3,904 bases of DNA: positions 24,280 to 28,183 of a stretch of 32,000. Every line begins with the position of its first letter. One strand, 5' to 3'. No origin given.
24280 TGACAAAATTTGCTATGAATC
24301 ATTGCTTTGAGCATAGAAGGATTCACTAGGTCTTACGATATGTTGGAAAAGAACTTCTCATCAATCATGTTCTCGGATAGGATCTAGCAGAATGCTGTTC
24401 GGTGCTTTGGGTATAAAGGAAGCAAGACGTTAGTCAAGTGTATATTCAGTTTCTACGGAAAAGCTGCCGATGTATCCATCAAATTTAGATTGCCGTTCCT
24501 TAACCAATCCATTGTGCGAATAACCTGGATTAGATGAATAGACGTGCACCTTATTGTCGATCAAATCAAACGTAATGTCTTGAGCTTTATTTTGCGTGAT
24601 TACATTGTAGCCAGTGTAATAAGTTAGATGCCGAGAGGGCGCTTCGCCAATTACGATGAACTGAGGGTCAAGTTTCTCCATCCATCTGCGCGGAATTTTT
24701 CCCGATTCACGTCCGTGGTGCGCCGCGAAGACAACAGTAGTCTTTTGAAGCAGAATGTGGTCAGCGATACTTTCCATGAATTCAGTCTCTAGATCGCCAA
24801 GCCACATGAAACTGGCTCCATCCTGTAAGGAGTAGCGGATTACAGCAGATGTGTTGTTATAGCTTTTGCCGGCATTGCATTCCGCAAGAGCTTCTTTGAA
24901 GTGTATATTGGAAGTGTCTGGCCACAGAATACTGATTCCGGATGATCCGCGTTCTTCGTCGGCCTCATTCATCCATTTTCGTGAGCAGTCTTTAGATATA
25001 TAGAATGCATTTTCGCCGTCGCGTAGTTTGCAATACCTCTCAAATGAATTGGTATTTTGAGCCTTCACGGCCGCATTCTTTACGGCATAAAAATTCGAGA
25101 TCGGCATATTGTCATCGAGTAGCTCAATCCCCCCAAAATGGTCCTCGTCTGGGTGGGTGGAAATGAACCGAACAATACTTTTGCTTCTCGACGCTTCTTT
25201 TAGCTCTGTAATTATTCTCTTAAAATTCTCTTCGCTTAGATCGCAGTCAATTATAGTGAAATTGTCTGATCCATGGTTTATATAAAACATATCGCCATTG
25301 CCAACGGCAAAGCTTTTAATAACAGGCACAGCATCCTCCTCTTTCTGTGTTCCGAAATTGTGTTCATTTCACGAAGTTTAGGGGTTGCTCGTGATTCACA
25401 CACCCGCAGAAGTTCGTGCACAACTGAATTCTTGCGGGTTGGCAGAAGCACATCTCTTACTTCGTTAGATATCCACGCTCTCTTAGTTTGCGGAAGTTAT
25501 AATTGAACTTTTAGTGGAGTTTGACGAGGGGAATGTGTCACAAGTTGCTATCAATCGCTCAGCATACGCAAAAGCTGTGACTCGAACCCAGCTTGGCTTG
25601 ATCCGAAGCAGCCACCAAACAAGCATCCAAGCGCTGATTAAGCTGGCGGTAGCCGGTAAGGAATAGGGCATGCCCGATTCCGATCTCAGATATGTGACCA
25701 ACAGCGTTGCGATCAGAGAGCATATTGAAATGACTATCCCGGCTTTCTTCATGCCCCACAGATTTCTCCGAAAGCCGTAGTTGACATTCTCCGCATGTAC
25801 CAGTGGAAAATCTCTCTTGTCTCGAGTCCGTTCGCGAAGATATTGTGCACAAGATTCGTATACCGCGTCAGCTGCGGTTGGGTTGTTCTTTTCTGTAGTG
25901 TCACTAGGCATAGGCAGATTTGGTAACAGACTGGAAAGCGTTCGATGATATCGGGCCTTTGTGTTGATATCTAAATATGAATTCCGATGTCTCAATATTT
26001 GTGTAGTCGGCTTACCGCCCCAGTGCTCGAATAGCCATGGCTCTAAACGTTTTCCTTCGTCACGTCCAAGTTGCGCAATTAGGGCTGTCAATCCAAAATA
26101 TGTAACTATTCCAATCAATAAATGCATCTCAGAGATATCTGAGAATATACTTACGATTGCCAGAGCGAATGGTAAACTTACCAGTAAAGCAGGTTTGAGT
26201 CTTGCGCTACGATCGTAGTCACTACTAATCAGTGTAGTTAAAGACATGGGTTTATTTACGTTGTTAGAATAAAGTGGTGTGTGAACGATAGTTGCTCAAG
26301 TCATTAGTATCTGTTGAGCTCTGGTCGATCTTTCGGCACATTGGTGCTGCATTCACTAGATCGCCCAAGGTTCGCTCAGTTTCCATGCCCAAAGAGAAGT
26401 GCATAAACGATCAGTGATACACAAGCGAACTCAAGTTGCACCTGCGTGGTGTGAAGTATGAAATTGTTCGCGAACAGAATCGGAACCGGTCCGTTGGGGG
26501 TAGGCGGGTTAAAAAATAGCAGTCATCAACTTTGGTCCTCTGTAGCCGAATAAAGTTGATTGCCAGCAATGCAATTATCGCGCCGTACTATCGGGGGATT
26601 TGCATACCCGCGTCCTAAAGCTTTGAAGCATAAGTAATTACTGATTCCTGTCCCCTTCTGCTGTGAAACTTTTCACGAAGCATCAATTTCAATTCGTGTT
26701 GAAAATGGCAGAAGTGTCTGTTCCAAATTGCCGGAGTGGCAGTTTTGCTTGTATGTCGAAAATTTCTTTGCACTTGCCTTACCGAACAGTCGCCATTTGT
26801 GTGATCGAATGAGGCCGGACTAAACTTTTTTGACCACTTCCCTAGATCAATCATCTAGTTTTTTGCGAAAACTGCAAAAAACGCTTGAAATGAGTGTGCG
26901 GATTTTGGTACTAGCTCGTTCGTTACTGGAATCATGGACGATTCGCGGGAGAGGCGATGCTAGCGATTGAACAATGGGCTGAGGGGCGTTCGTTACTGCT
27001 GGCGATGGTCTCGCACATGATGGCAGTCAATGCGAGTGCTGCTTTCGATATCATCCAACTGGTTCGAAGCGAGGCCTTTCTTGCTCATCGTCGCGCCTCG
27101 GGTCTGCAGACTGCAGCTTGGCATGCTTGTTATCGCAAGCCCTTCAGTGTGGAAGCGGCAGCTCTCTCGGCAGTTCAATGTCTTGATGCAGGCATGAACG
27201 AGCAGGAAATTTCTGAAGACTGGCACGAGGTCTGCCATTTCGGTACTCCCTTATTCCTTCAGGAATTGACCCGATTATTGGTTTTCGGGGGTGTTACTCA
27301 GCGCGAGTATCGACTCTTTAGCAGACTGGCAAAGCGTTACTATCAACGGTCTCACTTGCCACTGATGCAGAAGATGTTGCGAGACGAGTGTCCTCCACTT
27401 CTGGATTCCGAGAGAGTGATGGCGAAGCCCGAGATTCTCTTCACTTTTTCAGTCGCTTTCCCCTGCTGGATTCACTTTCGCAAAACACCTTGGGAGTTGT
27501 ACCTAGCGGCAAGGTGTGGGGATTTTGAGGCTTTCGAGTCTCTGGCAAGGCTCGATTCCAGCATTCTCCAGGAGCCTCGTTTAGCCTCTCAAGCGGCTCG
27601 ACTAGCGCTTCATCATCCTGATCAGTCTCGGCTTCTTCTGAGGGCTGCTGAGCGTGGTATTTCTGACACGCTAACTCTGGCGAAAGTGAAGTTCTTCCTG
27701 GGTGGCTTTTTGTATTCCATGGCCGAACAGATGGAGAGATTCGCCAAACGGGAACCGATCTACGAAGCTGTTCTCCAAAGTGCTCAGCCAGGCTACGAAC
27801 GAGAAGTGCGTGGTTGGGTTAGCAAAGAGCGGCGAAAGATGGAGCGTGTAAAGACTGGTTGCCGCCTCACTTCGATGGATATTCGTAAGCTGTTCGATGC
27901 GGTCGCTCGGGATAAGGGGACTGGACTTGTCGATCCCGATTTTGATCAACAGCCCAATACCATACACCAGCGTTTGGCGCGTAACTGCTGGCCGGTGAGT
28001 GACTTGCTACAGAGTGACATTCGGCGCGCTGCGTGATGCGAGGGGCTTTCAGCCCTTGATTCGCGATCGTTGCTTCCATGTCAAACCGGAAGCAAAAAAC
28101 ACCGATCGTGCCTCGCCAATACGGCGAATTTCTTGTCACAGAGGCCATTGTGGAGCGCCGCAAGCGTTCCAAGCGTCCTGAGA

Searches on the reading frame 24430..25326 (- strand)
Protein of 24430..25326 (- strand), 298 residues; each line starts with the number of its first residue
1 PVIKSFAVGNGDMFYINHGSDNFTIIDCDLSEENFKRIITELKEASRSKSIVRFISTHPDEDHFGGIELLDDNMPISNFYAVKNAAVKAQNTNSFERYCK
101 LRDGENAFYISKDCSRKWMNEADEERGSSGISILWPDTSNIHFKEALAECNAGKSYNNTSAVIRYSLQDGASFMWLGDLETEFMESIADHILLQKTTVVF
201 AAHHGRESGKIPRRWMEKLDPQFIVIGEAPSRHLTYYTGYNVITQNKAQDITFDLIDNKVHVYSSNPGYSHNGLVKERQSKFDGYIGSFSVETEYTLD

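Call 49: search_protein_families(library=pfam, proteins=[window:24430-25326:-], max_evalue=1)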
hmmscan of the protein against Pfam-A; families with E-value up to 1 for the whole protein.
window:24430-25326:- (298 aa): 2 families
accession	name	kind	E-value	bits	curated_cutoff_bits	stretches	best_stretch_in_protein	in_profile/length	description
PF19583.5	ODP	-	0.018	15.3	27.2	1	20-83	11-73/194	ODP family beta lactamase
PF00753.33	Lactamase_B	-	0.069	13.5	22.7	1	25-83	19-76/196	Metallo-beta-lactamase superfamily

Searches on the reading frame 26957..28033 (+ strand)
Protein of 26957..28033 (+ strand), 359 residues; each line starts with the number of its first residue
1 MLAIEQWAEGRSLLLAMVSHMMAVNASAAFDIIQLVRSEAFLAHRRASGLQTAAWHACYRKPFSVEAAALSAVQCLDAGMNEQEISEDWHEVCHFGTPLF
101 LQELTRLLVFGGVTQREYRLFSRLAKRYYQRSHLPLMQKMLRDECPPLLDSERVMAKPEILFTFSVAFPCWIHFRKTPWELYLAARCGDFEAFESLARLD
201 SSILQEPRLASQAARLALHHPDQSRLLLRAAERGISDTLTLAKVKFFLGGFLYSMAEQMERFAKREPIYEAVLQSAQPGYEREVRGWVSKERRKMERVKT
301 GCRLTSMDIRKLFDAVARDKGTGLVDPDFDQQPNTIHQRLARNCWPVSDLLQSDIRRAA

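Call 49: search_protein_families(library=pfam, proteins=[window:26957-28033:+], max_evalue=1)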
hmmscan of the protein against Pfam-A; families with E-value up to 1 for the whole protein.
window:26957-28033:+ (359 aa): 2 families
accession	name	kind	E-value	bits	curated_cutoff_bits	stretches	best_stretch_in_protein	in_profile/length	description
PF00078.32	RVT_1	-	0.15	12.1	29.6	1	264-321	27-87/205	Reverse transcriptase (RNA-dependent DNA polymerase)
PF00486.34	Trans_reg_C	-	0.16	12.5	26.2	0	252-297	14-59/77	Transcriptional regulatory protein, C terminal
